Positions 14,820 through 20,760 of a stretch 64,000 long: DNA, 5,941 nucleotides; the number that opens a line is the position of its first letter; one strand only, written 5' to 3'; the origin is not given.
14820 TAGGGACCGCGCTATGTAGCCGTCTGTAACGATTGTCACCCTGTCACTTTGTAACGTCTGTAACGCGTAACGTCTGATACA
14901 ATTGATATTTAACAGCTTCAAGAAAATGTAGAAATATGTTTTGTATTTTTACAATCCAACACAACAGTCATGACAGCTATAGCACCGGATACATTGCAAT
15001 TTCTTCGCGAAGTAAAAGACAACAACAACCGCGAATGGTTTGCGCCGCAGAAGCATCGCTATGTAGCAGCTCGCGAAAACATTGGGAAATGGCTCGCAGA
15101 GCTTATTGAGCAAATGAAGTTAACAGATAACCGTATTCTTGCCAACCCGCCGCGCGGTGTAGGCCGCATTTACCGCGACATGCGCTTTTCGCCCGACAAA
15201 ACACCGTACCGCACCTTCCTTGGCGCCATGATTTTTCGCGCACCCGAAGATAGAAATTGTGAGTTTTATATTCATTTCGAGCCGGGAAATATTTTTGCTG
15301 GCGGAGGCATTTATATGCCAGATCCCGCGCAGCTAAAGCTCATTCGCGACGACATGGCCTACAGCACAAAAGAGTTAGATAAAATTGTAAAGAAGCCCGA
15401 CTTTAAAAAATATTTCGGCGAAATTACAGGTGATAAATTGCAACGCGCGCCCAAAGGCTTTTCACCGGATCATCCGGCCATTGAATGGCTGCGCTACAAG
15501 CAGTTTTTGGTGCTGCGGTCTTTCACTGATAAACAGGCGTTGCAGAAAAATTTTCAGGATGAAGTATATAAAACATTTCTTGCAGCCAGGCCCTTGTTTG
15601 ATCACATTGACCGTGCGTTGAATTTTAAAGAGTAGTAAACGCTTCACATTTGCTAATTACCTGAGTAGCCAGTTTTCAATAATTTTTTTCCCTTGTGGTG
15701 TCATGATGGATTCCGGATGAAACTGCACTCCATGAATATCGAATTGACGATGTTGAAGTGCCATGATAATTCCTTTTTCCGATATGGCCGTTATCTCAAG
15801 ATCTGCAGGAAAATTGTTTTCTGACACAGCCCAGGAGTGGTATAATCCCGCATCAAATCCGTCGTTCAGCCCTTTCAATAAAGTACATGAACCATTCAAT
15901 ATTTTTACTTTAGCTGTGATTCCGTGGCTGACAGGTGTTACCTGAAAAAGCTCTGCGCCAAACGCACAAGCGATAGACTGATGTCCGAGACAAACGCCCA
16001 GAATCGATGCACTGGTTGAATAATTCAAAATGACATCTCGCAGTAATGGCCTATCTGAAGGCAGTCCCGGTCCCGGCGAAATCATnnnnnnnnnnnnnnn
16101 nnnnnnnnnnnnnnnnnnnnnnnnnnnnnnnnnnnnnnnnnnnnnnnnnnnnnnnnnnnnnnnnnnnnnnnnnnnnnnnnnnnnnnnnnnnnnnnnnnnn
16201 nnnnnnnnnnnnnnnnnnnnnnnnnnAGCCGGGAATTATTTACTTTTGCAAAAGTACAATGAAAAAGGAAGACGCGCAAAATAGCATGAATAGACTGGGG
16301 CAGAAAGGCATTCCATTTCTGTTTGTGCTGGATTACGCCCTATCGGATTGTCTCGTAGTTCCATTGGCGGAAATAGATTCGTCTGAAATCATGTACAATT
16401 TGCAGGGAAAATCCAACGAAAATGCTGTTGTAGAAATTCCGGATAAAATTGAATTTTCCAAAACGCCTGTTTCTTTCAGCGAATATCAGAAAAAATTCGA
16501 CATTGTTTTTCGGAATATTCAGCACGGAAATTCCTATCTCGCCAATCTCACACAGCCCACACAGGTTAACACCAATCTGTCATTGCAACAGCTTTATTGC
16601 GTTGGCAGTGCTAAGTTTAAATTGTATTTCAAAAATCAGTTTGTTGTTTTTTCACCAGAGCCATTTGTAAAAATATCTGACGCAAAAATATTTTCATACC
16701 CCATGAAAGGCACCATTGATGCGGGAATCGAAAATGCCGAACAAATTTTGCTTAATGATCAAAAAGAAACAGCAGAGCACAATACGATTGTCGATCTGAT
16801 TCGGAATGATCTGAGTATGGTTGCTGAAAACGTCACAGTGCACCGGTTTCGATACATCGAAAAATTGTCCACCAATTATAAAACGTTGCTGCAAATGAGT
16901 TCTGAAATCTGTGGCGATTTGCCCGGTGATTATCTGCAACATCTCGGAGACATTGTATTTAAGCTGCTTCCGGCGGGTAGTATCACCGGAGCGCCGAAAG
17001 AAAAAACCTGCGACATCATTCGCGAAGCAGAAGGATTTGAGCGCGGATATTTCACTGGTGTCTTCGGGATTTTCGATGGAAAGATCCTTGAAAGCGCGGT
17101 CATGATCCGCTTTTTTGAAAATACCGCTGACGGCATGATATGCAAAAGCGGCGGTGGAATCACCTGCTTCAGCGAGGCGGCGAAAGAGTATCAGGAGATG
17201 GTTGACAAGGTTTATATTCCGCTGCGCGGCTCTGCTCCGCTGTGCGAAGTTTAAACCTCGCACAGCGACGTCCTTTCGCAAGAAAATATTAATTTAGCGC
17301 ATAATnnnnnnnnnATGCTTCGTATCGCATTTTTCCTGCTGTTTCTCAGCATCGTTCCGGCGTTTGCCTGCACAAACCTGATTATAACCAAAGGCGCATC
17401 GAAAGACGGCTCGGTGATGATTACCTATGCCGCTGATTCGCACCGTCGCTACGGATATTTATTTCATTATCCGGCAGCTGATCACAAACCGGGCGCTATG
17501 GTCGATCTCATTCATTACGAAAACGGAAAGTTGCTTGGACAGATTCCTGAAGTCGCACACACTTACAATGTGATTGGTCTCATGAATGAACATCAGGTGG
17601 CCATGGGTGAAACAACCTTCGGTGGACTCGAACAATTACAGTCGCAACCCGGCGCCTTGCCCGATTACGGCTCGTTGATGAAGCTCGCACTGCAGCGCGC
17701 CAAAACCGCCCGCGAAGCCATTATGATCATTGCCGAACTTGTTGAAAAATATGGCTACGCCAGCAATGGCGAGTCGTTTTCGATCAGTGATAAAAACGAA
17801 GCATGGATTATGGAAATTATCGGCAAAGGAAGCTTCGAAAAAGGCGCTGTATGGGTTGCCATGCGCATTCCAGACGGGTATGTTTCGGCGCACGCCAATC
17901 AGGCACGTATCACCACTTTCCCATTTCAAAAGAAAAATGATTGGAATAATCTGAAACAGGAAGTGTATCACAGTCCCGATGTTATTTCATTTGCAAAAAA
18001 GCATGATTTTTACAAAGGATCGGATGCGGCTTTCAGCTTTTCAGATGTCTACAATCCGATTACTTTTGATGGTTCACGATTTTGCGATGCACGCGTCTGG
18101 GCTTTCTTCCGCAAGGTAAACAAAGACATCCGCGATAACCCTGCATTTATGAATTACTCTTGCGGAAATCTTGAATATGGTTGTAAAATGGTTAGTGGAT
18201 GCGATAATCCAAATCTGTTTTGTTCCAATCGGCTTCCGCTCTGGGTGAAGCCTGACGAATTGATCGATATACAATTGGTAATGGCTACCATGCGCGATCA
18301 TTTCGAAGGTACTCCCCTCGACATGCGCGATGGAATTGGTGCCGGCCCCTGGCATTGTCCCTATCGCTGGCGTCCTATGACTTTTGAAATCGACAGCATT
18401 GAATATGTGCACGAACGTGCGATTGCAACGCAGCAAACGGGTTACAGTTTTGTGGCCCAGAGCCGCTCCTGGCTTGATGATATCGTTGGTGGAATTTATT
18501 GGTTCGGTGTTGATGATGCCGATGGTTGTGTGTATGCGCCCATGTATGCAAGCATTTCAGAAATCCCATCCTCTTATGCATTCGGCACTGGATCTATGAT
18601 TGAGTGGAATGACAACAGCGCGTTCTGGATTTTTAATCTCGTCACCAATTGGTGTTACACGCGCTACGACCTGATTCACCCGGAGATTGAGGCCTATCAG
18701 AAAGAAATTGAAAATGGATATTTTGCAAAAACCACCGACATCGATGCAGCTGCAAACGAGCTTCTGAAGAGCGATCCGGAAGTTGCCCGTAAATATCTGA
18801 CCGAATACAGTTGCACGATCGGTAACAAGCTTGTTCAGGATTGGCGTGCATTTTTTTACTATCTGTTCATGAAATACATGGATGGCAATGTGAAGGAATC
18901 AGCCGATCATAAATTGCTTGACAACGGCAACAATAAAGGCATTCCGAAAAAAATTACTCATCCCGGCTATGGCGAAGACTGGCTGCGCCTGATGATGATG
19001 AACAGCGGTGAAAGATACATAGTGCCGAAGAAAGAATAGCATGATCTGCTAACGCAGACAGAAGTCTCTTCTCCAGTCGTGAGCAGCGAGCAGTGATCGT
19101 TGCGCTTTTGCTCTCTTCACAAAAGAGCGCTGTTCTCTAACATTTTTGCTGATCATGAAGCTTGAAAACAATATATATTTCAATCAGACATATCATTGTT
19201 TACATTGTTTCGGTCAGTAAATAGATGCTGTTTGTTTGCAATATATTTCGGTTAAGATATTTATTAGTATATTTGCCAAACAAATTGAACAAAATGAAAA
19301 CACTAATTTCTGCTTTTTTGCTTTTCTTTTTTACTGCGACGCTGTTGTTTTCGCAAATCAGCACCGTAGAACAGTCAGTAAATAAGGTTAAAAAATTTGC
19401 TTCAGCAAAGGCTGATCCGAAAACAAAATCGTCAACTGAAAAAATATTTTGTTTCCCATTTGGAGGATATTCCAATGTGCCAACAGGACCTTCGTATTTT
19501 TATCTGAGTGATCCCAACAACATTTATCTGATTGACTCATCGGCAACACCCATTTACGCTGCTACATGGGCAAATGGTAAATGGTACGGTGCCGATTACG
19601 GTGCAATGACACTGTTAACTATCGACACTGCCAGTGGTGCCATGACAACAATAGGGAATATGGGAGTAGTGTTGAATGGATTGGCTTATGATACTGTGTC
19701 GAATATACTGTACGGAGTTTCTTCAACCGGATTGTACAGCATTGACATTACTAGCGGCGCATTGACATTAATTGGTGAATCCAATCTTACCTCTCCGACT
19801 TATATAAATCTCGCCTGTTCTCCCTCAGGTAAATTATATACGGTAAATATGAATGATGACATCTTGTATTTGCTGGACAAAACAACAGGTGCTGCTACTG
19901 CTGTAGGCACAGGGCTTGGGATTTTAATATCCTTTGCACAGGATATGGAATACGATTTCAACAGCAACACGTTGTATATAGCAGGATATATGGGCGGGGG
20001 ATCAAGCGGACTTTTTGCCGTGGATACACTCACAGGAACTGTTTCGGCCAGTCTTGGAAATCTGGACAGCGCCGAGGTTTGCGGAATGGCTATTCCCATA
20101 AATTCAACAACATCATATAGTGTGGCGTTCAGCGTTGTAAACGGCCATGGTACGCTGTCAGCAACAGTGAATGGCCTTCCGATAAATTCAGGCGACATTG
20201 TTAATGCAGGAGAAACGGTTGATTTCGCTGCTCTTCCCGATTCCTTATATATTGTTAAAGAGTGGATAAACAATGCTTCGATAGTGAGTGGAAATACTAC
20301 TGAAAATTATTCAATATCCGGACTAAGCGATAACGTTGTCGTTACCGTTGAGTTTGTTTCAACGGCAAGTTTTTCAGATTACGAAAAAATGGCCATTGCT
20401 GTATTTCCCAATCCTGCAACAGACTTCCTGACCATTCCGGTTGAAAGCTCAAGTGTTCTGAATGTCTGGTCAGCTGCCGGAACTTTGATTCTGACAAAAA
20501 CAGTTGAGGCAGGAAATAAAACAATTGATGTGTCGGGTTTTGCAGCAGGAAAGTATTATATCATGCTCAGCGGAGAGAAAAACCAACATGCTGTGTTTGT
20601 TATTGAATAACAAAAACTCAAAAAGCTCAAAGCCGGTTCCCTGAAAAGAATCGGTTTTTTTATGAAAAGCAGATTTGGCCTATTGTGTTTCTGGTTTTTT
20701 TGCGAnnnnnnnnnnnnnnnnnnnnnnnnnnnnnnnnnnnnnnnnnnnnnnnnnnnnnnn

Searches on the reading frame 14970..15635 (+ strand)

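Call 91: search_protein_families(library=pfam, proteins=[window:14970-15635:+], max_evalue=0.0001)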
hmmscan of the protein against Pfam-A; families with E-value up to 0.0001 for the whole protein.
window:14970-15635:+ (221 aa): 1 family
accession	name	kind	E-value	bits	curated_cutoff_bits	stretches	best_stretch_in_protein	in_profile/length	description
PF09365.15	DUF2461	-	2.4e-65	220.8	22.8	1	7-211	1-207/208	Conserved hypothetical protein (DUF2461)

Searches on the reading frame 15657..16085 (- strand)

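Call 91: search_protein_families(library=pfam, proteins=[window:15657-16085:-], max_evalue=0.0001)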
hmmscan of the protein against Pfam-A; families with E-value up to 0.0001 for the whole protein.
window:15657-16085:- (142 aa): 2 families
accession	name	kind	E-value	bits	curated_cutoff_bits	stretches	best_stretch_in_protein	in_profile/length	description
PF00117.34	GATase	-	6.6e-34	117.7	22.8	1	1-141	47-188/190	Glutamine amidotransferase class-I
PF07722.19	Peptidase_C26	-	2.6e-09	37.6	20.5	1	26-125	106-219/219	Peptidase C26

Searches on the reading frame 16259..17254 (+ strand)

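Call 91: search_protein_families(library=pfam, proteins=[window:16259-17254:+], max_evalue=0.0001)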
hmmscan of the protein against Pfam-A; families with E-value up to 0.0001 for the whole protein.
window:16259-17254:+ (331 aa): 1 family
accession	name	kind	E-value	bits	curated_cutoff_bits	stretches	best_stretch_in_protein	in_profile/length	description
PF00425.24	Chorismate_bind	-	2.9e-54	184.8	27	1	74-317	3-257/257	chorismate binding enzyme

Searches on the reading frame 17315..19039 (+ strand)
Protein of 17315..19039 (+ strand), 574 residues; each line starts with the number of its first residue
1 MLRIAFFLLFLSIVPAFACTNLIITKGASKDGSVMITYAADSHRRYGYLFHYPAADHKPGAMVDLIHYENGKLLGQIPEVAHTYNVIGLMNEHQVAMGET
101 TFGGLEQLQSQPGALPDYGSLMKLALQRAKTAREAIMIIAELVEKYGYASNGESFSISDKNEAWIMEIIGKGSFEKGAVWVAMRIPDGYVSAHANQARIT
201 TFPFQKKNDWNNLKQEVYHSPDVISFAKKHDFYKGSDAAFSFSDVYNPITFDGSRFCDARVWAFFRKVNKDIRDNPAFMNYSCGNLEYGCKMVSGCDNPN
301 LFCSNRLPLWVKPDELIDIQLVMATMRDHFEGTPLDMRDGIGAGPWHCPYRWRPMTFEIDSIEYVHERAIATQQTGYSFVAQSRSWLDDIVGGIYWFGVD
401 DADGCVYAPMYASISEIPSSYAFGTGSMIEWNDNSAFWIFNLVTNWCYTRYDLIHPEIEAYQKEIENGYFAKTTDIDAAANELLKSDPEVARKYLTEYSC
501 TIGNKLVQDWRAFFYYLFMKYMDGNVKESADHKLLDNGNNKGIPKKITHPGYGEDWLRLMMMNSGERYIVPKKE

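Call 91: search_protein_families(library=pfam, proteins=[window:17315-19039:+], max_evalue=0.0001)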
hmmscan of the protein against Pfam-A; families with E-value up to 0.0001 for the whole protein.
window:17315-19039:+ (574 aa): 1 family
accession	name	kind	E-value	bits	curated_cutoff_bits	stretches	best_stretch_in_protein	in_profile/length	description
PF03577.20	Peptidase_C69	-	4.7e-72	243.6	23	1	50-464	56-402/402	Peptidase family C69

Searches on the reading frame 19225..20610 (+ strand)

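Call 91: search_protein_families(library=pfam, proteins=[window:19225-20610:+], max_evalue=0.0001)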
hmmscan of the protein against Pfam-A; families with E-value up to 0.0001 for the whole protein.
window:19225-20610:+ (461 aa): 2 families
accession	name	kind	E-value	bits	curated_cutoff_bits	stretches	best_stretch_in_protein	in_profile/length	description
PF18962.6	Por_Secre_tail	-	2.5e-10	40.9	27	1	393-454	1-68/75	Secretion system C-terminal sorting domain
PF14339.12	DUF4394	-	3.8e-06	26.8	29.6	0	201-247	37-81/230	Domain of unknown function (DUF4394)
